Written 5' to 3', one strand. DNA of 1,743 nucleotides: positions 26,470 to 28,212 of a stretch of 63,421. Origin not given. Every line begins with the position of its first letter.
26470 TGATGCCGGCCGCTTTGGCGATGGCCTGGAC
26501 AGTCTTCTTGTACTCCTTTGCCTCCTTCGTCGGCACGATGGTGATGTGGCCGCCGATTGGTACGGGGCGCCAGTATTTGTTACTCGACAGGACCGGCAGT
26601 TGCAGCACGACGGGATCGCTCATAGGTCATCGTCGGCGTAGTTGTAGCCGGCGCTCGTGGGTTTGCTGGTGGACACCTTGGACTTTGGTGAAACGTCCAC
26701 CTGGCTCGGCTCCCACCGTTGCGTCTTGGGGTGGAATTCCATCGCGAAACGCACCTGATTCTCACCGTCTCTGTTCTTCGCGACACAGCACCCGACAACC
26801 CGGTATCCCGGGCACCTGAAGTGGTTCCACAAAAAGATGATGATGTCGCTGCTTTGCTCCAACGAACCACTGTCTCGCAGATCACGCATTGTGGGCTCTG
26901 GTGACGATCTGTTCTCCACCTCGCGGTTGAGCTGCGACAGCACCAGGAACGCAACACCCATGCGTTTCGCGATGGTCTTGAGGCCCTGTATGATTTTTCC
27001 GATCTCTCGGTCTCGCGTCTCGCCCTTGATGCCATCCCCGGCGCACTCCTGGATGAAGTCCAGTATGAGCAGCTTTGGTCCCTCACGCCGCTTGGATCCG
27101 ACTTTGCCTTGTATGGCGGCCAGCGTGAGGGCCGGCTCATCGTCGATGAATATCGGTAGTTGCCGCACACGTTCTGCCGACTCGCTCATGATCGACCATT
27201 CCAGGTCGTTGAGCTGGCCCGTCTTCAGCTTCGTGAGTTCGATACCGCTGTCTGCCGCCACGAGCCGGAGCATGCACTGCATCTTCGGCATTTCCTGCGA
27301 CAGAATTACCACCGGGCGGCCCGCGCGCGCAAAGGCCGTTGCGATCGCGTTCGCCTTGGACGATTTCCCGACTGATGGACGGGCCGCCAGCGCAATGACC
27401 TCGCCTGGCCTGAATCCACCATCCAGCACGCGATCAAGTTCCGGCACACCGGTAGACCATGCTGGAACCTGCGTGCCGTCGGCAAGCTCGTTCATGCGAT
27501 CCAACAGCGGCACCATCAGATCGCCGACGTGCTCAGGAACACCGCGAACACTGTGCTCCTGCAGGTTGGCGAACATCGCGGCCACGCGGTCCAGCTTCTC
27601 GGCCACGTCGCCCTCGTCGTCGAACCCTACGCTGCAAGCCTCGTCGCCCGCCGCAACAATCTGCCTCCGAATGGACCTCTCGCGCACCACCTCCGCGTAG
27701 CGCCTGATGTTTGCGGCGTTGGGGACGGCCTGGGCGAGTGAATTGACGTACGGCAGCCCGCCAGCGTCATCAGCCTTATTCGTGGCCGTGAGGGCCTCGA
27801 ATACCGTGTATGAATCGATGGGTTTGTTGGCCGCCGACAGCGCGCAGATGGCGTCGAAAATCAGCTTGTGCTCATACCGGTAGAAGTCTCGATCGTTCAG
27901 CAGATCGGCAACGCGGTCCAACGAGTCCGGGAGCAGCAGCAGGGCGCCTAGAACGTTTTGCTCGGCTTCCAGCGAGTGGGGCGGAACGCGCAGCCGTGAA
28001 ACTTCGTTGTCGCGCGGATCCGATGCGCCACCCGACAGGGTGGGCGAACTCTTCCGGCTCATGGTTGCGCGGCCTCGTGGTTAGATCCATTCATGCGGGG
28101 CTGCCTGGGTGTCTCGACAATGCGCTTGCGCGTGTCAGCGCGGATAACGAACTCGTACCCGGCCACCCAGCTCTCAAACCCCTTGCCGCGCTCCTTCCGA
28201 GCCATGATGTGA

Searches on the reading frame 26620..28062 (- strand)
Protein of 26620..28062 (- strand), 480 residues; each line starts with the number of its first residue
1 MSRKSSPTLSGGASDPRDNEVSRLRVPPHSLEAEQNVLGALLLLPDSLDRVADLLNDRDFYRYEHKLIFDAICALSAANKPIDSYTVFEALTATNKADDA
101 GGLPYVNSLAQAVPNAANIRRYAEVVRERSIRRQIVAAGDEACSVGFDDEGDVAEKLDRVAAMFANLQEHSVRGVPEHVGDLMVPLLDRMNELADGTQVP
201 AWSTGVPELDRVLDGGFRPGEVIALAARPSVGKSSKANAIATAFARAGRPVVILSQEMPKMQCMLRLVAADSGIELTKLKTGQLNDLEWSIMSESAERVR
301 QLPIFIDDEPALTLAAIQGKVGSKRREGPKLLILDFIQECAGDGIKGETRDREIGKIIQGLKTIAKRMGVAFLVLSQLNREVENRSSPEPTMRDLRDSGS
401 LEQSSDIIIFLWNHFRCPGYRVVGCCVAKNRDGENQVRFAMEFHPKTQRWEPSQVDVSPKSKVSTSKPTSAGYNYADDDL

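Call 11: search_protein_families(library=phrogs, proteins=[window:26620-28062:-], max_evalue=0.001)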
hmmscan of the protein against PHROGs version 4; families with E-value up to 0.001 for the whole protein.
window:26620-28062:- (480 aa): 7 families
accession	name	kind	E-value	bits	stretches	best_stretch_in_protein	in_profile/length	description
phrog_19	-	DNA, RNA and nucleotide metabolism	2.1e-96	325.2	1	20-455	150-583/621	DnaB-like replicative helicase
phrog_239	-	DNA, RNA and nucleotide metabolism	2.3e-37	130.4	1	186-456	326-602/801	DNA primase/helicase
phrog_243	-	DNA, RNA and nucleotide metabolism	9.7e-32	111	1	214-451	29-266/273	DnaB-like replicative helicase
phrog_11530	-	unknown function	1.4e-20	74.9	1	303-412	5-114/184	-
phrog_20000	-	unknown function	9e-12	46.2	1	13-109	11-108/132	-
phrog_23150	-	unknown function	1.1e-07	32.7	1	34-242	12-216/217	-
phrog_97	-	other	9.4e-05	22.8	1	196-245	44-98/506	UvsX-like recombinase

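Call 12: search_protein_families(library=pfam, proteins=[window:26620-28062:-], max_evalue=0.001)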
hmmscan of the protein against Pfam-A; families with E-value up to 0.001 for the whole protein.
window:26620-28062:- (480 aa): 4 families
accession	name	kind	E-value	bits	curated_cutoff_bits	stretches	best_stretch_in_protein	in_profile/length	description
PF03796.21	DnaB_C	-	7.6e-56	189.8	27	1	203-450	3-253/255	DnaB-like helicase C terminal domain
PF00772.26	DnaB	-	2.1e-31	108.4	23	1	27-128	2-103/103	DnaB-like helicase N terminal domain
PF13481.12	AAA_25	-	9.3e-13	48.7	27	1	206-379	19-191/195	AAA domain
PF06745.19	ATPase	-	1.6e-06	28.1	26.6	1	203-384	2-170/231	KaiC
